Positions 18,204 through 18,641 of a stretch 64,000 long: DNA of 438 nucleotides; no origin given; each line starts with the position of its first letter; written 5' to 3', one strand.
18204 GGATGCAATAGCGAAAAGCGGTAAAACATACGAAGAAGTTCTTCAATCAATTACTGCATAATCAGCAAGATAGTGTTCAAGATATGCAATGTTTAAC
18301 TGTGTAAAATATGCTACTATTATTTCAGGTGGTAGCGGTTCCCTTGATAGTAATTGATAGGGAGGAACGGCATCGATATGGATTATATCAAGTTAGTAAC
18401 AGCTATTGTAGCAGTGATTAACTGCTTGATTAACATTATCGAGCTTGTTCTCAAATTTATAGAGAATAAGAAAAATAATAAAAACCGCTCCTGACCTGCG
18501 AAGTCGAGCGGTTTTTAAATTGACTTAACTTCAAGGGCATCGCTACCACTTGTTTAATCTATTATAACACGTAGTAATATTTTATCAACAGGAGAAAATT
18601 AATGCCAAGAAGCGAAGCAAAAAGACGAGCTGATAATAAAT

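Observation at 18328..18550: Two diverged, oppositely oriented copies of a ~220-bp cassette with 16-bp terminal inverted repeats, each encoding a 36-38-aa hydrophobic peptide and an intrinsic terminator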

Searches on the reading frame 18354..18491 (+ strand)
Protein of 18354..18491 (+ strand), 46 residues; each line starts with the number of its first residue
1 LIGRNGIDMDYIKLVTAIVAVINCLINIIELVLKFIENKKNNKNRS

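Call 27: find_homologous_proteins(query=window:18354-18491:+, max_evalue=10)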
Query seq(46 aa) (46 aa): 2 proteins with E <= 10 among 2 candidates.
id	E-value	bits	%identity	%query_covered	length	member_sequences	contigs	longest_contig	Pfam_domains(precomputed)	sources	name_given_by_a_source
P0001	1.8e-13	66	97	83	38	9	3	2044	-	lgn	-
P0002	5.8e-7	46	79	83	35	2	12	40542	-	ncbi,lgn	-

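Call 29: find_encoding_contigs(protein=P0002, flank=6000, max_places=10)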
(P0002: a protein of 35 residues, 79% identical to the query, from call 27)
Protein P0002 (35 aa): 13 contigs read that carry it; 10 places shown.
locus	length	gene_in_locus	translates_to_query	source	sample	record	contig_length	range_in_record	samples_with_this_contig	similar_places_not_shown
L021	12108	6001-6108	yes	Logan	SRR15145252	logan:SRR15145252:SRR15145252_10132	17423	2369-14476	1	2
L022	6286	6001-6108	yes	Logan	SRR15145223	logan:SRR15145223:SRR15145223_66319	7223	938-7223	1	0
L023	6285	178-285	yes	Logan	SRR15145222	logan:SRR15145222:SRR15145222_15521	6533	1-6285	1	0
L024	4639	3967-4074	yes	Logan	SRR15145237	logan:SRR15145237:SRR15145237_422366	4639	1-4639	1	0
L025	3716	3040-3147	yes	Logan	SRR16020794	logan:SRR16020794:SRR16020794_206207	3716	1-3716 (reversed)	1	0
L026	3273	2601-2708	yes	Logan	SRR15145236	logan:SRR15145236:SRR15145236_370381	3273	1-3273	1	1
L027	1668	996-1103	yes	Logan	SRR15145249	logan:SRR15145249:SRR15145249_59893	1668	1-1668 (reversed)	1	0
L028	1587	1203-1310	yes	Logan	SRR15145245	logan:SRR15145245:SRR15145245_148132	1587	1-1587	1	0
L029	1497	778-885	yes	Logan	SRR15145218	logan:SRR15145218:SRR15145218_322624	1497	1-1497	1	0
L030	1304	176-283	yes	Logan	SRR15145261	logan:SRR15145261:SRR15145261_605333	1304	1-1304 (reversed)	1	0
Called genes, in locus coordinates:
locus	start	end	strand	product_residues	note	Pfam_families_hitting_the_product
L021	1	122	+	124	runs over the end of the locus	PF22811:Zn_ribbon_NrdR (weak)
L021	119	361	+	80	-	-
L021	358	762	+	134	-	-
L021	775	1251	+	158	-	-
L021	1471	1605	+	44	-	-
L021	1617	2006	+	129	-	-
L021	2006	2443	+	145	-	PF22769:DCD (weak), PF00692:dUTPase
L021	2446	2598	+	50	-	-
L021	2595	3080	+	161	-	PF04448:DUF551 (weak)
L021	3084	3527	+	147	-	-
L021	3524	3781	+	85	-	-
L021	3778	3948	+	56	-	-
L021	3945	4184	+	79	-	-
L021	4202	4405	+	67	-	-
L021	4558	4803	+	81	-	-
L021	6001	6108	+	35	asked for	-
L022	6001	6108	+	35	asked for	-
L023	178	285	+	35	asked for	-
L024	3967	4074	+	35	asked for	-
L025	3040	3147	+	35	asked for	-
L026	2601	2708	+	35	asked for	-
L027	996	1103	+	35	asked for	-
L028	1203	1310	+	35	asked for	-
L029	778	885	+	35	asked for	-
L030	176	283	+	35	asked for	-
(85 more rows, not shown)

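Call 31: search_protein_families(library=pfam, proteins=[window:18378-18491:+], max_evalue=10)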
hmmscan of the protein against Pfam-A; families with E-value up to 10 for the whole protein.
seq(38 aa): 0 families

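Call 32: search_protein_families(library=ncbifam, proteins=[window:18378-18491:+], max_evalue=10)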
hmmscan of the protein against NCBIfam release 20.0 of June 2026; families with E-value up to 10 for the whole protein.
seq(38 aa): 2 families
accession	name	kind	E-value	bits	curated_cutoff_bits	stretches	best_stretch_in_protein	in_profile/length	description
NF041473.1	DinQ_rel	equivalog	0.0028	17.5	35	1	9-28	11-30/31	DinQ-like type I toxin DqlB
NF047537.1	YonT_type_I_tox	equivalog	0.29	11.3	45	1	7-37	13-42/59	type I TA system toxin YonT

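Call 33: search_protein_families(library=phrogs, proteins=[window:18378-18491:+], max_evalue=10)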
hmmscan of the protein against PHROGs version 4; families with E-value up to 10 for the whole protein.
seq(38 aa): 3 families
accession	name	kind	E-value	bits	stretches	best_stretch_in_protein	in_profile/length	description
phrog_17486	-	unknown function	0.0059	17.2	1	1-33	1-33/161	-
phrog_26262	-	unknown function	0.085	13.9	1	1-19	1-19/58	-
phrog_25181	-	moron, auxiliary metabolic gene and host takeover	0.1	13.3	1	1-37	1-40/61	membrane protein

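Call 47: find_homologous_proteins(query=A3, max_evalue=1)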
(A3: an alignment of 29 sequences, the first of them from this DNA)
Query A3 (29 sequences) (46 aa, profile of the alignment): 26 proteins with E <= 1 among 415 candidates.
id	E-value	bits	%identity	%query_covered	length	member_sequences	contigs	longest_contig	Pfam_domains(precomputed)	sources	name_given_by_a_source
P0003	8.4e-13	66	38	52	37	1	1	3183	-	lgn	-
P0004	5.1e-12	63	-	-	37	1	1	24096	-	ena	-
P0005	1.0e-11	62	42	52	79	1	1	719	-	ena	-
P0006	3.3e-11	61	48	63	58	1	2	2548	-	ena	-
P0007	1.0e-10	59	38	70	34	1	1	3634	-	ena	-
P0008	1.1e-10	59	29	67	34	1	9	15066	-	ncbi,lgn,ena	-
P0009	1.8e-10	58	41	70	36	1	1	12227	-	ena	-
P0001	2.9e-10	58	97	83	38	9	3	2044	-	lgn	-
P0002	3.5e-10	57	79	83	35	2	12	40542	-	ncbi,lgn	-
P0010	4.6e-10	57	39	67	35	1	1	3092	-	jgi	jgi:hypothetical protein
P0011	4.8e-10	57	42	67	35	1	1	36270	-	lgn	-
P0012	4.8e-10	57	42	67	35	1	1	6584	-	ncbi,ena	-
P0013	2.1e-9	55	56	85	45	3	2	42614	-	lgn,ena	-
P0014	2.4e-9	55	39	96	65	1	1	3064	-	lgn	-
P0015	3.5e-9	54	39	67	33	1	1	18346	-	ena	-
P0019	2.0e-7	49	-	-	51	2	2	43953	-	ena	-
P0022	5.5e-5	41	-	-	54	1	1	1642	-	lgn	-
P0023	1.7e-4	39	-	-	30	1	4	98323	-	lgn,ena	-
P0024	1.9e-4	39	-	-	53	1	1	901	-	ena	-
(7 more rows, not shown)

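Call 49: find_encoding_contigs(protein=P0022, flank=1500, max_places=2)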
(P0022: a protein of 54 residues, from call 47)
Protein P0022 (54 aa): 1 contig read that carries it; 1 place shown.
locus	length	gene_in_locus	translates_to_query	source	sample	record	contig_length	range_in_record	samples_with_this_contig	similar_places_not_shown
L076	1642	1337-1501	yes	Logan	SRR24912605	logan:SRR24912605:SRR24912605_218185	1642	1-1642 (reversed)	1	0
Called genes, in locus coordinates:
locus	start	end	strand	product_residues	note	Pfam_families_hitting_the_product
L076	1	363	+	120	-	?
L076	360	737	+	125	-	-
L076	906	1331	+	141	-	-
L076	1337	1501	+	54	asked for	-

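Call 50: find_encoding_contigs(protein=P0024, flank=1500, max_places=2)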
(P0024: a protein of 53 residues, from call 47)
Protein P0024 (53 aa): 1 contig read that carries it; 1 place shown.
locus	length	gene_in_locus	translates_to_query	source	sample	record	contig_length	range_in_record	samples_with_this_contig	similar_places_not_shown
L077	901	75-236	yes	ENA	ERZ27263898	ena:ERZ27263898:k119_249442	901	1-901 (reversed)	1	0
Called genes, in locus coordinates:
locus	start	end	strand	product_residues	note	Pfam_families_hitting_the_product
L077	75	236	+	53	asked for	-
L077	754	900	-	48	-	?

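Call 51: find_encoding_contigs(protein=P0023, flank=5000, max_places=3)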
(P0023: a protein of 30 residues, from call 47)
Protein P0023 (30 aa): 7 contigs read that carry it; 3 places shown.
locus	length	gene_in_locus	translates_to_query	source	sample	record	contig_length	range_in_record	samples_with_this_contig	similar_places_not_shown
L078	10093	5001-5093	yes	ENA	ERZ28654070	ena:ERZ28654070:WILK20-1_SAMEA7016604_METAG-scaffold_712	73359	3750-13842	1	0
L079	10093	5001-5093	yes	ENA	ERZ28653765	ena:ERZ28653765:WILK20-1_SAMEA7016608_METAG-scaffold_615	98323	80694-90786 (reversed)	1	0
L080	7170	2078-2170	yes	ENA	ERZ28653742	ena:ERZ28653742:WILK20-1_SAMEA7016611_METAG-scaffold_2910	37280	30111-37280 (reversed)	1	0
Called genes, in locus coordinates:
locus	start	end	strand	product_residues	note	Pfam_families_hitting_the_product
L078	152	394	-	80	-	-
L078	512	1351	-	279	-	PF00239:Resolvase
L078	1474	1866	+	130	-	-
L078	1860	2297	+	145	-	-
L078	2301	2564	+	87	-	-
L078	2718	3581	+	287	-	-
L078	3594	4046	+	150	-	-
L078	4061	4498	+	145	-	-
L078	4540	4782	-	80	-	-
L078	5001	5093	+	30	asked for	-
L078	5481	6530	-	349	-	PF00589:Phage_integrase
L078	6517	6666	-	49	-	-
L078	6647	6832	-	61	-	-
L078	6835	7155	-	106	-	-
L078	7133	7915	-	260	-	PF01656:CbiA, PF02374:ArsA_ATPase (weak), PF06564:CBP_BcsQ, PF09140:MipZ (weak), PF10609:ParA, PF13614:AAA_31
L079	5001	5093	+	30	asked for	-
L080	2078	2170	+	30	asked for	-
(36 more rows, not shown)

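Call 58: find_encoding_contigs(protein=P0013, flank=4000, max_places=2)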
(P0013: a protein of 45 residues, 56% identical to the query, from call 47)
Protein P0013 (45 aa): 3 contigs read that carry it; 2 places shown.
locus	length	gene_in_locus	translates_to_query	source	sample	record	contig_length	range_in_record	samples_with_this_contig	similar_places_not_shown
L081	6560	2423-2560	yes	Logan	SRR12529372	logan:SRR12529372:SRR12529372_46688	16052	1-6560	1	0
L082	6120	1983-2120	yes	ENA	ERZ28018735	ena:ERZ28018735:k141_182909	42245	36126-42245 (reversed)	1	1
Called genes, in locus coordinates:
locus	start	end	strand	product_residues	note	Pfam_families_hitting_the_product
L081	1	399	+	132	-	?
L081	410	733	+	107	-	-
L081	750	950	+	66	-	-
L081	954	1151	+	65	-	PF22811:Zn_ribbon_NrdR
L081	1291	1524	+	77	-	PF08972:DUF1902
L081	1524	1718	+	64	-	PF07927:HicA_toxin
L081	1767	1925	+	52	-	-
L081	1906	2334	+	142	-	-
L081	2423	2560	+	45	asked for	-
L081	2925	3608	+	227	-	-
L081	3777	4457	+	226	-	-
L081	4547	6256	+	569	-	PF05876:GpA_ATPase, PF20454:GpA_nuclease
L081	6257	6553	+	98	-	-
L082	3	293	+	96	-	?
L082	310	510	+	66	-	-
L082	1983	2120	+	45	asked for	-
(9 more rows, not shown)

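Call 59: find_encoding_contigs(protein=P0019, flank=4000, max_places=2)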
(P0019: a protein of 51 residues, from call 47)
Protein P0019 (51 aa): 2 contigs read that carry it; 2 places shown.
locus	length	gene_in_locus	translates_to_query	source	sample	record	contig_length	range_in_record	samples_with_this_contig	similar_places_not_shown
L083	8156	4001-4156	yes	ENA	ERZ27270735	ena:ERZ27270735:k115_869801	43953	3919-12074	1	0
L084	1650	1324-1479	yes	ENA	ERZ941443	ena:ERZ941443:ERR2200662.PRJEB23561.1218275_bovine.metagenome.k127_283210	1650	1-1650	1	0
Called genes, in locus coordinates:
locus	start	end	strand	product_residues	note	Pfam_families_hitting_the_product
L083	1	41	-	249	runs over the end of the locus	-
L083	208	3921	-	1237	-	PF18964:DUF5704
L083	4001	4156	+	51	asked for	-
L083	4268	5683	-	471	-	-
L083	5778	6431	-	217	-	-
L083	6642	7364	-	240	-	-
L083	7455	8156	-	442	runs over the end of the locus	PF13173:AAA_14, PF13635:DUF4143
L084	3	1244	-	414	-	?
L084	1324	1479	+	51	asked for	-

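Call 91: search_protein_families(library=padloc, proteins=[window:18378-18491:+], max_evalue=10)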
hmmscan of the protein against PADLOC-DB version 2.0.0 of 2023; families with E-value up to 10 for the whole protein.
seq(38 aa): 0 families

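Call 96: search_protein_representatives(alignment_id=A6)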
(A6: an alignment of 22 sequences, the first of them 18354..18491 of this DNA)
Query: 22 sequences, 50 profile positions. Proteins with E-value up to 0.001 (for the whole library): 46; up to 1e-10: 7; up to 1e-30: 0. The best 46 are listed.
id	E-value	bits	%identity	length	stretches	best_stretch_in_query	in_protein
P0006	1.6e-14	69.3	-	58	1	1-50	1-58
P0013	5.4e-14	67.6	-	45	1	7-50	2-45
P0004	1.8e-12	62.8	-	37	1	15-50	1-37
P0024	4.1e-12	61.6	-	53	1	1-46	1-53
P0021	8.8e-12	60.5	-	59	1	1-43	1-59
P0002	1.3e-11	59.9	-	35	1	16-50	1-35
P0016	8.8e-11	57.3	-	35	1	16-50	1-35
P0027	3.6e-10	55.4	-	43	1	7-42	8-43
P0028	7.2e-10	54.4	-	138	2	10-46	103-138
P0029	1.4e-09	53.5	-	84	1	7-43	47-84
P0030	3.5e-09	52.2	-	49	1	9-44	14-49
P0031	7.6e-09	51.1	-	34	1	17-49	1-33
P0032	8.0e-09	51.1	-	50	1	10-44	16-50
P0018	8.4e-09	51.0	-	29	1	17-45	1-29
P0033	1.7e-08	50.0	-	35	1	18-50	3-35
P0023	7.2e-07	44.8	-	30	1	15-44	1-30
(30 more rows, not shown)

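Call 99: find_homologous_proteins(query=A7, max_evalue=1)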
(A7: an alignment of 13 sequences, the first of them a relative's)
Query A7 (13 sequences) (51 aa, profile of the alignment): 111 proteins with E <= 1 among 565 candidates.
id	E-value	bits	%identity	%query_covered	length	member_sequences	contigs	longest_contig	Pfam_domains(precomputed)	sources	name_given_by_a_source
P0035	5.0e-20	89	100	100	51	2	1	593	-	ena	-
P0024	3.3e-19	86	48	90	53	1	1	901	-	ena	-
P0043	6.3e-18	82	71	67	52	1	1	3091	-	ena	-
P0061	5.4e-17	79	44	71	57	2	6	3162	-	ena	-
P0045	1.2e-16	78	44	71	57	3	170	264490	-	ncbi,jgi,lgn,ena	jgi:hypothetical protein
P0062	1.5e-16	77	44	71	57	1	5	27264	-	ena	-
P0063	4.0e-15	73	78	100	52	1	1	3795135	-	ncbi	-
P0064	1.5e-14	71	78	100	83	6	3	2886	-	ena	-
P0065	2.2e-14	71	61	71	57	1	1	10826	-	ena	-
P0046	3.0e-14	70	94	61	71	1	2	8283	-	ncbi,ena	-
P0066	6.0e-14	69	44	71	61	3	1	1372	-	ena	-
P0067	6.5e-14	69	44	71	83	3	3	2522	-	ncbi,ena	-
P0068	2.5e-13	67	44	71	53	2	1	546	-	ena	-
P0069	4.9e-13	66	61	71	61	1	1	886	-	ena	-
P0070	5.6e-13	66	47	63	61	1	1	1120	-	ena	-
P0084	1.2e-11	62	49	69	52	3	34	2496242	-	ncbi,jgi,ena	-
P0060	2.3e-9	54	-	-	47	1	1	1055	PF16935.11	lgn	-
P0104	1.3e-6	46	-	-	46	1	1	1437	PF16935.11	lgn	-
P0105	1.4e-6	46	-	-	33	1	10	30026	PF16935.11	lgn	-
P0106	1.8e-6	45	-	-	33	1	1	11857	PF16935.11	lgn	-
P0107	2.4e-6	45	-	-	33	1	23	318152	PF16935.11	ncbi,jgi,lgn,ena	-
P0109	4.5e-6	44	-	-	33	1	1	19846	PF16935.11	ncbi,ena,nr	ncbi:MAG: putative holin-like toxin [Lachnospiraceae bacterium]|nr:putative holin-like toxin [Lachno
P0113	1.2e-5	43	-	-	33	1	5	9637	PF16935.11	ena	-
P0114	1.3e-5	42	-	-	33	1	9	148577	PF16935.11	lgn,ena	-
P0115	1.5e-5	42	-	-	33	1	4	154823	PF16935.11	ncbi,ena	-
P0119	3.0e-5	41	32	69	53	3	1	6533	PF16935.11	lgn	-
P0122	4.2e-5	41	-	-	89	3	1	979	PF16935.11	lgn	-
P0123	4.9e-5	41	-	-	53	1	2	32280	PF16935.11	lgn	-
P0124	5.4e-5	40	-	-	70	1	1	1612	PF16935.11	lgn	-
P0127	1.1e-4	39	29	69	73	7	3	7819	PF16935.11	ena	-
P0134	3.3e-4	38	-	-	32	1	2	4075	PF16935.11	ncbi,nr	ncbi:MAG: putative holin-like toxin [Lachnospiraceae bacterium]|nr:putative holin-like toxin [Lachno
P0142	1.2e-3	36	-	-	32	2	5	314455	PF16935.11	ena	-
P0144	2.9e-3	35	-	-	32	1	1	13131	PF16935.11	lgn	-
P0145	2.9e-3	35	-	-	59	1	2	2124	PF16935.11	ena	-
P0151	1.5e-2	33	-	-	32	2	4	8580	PF16935.11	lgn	-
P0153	2.0e-2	32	-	-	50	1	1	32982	PF16935.11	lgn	-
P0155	3.3e-2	32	-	-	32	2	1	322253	PF16935.11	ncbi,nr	ncbi:putative holin-like toxin [Anaerosacchariphilus polymeriproducens]|nr:putative holin-like toxin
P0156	4.1e-2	31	-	-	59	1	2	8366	PF16935.11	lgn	-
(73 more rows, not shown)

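Call 104: search_protein_families(library=pfam, alignment_id=A3, max_evalue=1)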
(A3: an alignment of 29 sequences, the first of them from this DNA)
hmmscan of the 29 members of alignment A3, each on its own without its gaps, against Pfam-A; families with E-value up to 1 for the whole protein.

A. member 1, seq(46 aa): 0 families

B. families by the number of members that match (of 29 scanned): 6 families
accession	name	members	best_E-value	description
PF16935.10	Hol_Tox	11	0.00045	Putative Holin-like Toxin (Hol-Tox)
PF17870.6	Insulin_TMD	2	0.07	Insulin receptor trans-membrane segment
PF00746.26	Gram_pos_anchor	1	0.0068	LPXTG cell wall anchor motif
PF25577.1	TPR_TAF2_C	1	0.074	TAF2-like, TPR repeats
PF16951.10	MaAIMP_sms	1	0.13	Putative methionine and alanine importer, small subunit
PF14880.11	COX14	1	0.21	Cytochrome oxidase c assembly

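Call 106: find_encoding_contigs(protein=P0063, flank=2500, max_places=1)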
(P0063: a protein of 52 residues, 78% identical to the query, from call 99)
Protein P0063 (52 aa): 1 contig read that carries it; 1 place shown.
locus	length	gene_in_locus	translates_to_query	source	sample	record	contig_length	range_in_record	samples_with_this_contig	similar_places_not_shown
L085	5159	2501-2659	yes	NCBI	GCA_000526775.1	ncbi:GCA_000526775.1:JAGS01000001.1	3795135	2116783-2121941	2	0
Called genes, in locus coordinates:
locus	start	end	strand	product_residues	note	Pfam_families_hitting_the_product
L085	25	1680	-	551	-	PF02734:Dak2, PF21645:FakA-like_M, PF13684:FakA-like_C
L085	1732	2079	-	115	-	PF03780:Asp23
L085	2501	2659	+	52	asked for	-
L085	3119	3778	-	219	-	PF00583:Acetyltransf_1, PF13508:Acetyltransf_7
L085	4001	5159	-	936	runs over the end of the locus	PF00932:LTD, PF13287:Fn3_assoc, PF13290:CHB_HEX_C_1, PF08757:CotH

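Call 107: find_encoding_contigs(protein=P0084, flank=2500, max_places=2)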
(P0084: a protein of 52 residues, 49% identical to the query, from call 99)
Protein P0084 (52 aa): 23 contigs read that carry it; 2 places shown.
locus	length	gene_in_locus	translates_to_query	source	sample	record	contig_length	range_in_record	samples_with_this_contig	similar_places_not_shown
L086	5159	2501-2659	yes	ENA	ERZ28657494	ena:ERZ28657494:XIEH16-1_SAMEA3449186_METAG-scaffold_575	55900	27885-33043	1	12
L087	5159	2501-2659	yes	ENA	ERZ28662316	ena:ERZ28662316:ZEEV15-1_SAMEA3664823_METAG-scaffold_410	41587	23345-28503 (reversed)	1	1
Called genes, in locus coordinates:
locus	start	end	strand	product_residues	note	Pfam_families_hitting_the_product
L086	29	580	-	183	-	PF21349:RUBY_RBDX, PF02915:Rubrerythrin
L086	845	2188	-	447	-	PF00657:Lipase_GDSL (faint), PF13472:Lipase_GDSL_2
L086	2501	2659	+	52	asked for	-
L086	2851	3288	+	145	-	PF03862:SpoVAC_SpoVAEB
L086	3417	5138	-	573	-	PF00909:Ammonium_transp, PF00543:P-II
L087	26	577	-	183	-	PF21349:RUBY_RBDX, PF02915:Rubrerythrin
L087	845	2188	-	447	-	PF00657:Lipase_GDSL (faint), PF13472:Lipase_GDSL_2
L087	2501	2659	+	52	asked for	-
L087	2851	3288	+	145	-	PF03862:SpoVAC_SpoVAEB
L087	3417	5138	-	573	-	PF00909:Ammonium_transp, PF00543:P-II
